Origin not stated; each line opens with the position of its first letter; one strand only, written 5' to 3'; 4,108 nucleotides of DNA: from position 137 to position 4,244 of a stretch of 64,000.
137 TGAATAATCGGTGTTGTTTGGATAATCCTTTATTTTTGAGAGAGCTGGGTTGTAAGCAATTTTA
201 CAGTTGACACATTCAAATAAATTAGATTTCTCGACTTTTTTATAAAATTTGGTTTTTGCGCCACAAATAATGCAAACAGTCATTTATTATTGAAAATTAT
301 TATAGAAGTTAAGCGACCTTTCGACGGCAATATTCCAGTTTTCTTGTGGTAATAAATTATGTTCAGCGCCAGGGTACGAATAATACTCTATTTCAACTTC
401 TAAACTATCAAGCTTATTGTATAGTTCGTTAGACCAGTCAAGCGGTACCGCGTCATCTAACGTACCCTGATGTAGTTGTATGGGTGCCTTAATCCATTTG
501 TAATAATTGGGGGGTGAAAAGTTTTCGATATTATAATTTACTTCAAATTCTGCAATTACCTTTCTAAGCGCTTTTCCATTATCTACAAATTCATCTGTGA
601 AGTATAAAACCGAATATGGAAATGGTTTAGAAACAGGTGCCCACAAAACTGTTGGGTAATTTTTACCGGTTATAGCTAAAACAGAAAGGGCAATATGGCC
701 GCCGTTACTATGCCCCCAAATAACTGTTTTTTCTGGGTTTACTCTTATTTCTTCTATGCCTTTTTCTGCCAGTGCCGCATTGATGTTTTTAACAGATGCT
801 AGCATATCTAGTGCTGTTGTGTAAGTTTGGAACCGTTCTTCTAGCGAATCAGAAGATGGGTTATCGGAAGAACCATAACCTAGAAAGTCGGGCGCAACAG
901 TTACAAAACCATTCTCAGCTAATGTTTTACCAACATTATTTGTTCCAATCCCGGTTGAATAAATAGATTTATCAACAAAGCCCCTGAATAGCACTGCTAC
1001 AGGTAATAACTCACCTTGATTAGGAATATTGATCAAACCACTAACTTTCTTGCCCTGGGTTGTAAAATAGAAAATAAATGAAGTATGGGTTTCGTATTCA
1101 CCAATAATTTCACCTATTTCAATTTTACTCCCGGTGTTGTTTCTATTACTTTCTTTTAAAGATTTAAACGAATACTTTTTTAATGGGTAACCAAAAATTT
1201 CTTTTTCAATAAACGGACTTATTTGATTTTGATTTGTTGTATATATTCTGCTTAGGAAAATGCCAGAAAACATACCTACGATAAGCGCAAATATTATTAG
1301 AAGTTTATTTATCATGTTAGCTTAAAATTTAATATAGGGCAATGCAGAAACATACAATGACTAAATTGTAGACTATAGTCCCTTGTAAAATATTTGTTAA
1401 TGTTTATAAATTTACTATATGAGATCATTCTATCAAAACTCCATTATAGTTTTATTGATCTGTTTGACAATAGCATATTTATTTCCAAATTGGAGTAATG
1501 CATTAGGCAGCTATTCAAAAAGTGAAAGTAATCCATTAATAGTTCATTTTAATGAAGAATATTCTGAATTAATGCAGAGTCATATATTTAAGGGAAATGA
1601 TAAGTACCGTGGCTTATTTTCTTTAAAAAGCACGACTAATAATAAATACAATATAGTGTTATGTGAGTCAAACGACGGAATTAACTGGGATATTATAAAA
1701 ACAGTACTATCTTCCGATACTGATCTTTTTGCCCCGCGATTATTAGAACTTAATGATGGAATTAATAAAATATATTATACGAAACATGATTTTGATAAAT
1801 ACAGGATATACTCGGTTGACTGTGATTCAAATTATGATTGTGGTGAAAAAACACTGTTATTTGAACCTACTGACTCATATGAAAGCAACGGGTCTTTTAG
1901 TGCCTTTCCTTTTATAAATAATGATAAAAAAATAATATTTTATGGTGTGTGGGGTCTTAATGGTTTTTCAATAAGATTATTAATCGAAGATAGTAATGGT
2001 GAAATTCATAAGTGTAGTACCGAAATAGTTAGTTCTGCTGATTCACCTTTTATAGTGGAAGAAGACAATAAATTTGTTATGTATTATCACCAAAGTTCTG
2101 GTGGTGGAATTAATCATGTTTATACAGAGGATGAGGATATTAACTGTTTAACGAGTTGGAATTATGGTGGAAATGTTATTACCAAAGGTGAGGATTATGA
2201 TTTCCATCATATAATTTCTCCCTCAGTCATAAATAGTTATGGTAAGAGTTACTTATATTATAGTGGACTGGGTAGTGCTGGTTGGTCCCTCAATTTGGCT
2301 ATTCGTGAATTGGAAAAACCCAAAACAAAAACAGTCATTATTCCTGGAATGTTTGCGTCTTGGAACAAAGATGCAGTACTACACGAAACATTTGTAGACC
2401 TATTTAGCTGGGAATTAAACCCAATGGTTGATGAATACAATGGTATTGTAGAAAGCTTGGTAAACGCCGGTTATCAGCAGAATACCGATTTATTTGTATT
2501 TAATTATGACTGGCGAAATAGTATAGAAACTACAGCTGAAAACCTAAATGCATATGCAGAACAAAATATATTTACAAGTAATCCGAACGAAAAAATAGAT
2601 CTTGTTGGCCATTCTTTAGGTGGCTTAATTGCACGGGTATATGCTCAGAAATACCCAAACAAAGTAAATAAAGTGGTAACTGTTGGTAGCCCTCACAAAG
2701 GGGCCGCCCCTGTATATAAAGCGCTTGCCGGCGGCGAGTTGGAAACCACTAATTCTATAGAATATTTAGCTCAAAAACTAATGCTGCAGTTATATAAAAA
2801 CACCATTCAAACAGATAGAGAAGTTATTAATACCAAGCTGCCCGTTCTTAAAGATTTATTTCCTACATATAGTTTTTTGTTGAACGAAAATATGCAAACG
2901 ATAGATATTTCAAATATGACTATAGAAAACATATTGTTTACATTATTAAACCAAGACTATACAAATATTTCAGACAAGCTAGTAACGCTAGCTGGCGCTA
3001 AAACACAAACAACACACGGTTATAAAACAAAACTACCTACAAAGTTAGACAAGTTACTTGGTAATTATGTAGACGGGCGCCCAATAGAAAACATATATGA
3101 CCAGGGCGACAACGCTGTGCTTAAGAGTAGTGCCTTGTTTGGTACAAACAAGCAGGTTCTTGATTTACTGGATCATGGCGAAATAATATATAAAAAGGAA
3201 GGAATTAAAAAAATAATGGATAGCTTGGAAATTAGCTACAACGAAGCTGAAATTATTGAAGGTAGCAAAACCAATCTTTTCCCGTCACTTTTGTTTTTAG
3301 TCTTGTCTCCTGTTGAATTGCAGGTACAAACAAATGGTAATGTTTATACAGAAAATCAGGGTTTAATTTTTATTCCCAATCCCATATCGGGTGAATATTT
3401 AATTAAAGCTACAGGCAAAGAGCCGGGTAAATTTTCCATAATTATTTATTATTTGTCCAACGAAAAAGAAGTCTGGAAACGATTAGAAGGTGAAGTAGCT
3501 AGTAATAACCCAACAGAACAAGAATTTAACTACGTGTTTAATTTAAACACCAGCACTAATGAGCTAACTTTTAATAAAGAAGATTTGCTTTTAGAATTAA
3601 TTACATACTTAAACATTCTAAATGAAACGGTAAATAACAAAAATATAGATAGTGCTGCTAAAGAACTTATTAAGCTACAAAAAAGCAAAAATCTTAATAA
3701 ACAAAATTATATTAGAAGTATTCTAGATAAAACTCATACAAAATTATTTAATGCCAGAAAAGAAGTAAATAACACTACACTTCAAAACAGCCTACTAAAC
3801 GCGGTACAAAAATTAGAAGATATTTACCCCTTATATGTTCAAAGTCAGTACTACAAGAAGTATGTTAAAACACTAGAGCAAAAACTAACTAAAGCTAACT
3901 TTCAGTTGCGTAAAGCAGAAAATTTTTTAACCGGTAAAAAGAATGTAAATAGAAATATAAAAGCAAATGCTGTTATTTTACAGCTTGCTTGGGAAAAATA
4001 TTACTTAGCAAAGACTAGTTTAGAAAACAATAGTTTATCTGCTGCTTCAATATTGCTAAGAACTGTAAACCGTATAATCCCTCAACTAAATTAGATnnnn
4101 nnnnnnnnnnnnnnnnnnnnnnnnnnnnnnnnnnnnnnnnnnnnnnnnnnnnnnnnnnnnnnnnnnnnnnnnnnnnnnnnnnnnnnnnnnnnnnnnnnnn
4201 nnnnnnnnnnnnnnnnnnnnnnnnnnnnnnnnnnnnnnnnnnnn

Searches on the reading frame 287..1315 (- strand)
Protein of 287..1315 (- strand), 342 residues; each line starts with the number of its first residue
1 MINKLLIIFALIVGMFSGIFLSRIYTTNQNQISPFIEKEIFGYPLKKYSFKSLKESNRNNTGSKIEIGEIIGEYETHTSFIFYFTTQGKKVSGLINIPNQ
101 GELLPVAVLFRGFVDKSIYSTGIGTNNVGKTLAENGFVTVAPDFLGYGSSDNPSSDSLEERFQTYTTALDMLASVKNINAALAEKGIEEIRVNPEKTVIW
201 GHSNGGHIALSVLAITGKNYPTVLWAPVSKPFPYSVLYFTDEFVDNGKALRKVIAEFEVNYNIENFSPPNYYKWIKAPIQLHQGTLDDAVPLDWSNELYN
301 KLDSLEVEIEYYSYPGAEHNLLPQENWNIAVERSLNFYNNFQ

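Call 46: find_encoding_contigs(protein=window:287-1315:-, flank=10000, max_places=1)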
Protein window:287-1315:- (342 aa): 2 contigs read that carry it; 1 place shown.
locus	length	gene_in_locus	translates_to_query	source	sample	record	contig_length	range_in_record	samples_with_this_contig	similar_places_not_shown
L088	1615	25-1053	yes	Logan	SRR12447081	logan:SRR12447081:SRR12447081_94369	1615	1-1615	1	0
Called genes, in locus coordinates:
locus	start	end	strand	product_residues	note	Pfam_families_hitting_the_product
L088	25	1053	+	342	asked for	PF00756:Esterase (weak), PF20434:BD-FAE (faint), PF00561:Abhydrolase_1 (weak), PF01738:DLH, PF12697:Abhydrolase_6 (weak), PF00326:Peptidase_S9, PF12146:Hydrolase_4 (weak)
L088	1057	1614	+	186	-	?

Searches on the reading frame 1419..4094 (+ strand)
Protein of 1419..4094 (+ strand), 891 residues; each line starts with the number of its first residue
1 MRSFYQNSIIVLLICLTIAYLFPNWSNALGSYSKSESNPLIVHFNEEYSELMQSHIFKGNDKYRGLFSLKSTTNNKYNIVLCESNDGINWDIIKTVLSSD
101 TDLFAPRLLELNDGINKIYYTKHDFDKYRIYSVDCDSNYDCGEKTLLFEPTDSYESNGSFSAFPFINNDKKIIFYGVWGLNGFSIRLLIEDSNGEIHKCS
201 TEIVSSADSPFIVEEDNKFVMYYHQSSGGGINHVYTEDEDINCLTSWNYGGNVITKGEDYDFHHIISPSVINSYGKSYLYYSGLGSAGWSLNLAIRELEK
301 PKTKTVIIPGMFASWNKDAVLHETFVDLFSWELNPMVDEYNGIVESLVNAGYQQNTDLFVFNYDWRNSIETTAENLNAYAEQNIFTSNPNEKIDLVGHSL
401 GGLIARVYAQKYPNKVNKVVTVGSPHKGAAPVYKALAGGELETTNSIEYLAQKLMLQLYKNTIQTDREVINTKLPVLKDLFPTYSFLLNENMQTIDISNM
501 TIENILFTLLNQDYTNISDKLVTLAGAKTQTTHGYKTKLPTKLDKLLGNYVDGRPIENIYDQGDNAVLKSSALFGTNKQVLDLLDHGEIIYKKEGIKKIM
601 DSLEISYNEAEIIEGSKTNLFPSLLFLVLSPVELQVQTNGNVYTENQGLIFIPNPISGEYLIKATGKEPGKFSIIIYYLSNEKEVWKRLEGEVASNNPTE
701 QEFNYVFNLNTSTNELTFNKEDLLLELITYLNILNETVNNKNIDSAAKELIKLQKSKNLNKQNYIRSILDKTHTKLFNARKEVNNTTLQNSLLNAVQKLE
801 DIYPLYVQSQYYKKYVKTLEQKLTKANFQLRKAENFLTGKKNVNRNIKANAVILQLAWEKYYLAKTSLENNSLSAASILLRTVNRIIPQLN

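Call 56: search_protein_families(library=pfam, proteins=[window:1419-4094:+], max_evalue=0.001)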
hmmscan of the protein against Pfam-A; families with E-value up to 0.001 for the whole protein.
window:1419-4094:+ (891 aa): 9 families
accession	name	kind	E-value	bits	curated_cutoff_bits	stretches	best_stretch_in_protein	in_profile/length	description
PF02450.21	LCAT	-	1.3e-13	51.5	21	1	337-501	66-223/392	Lecithin:cholesterol acyltransferase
PF00561.26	Abhydrolase_1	-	2.7e-11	44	25.8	1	373-428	52-109/245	alpha/beta hydrolase fold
PF02089.21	Palm_thioest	-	9.9e-10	39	26.8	1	368-465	50-141/254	Palmitoyl protein thioesterase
PF07819.20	PGAP1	-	2.1e-08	34.6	24.3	1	386-430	86-133/233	PGAP1-like alpha/beta domain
PF06259.18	Abhydrolase_8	-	2e-07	31.3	20.5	1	367-427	85-145/178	Alpha/beta hydrolase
PF12146.15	Hydrolase_4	-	6.5e-07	29.3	27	1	368-437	54-118/239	Serine aminopeptidase, S33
PF24096.1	DUF7379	-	2.6e-06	28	33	1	353-429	32-115/191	Domain of unknown function (DUF7379)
PF05057.20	DUF676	-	0.00013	22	20.3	1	369-430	55-129/217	Putative serine esterase (DUF676)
PF01764.32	Lipase_3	-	0.00016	22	22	1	368-429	41-107/140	Lipase (class 3)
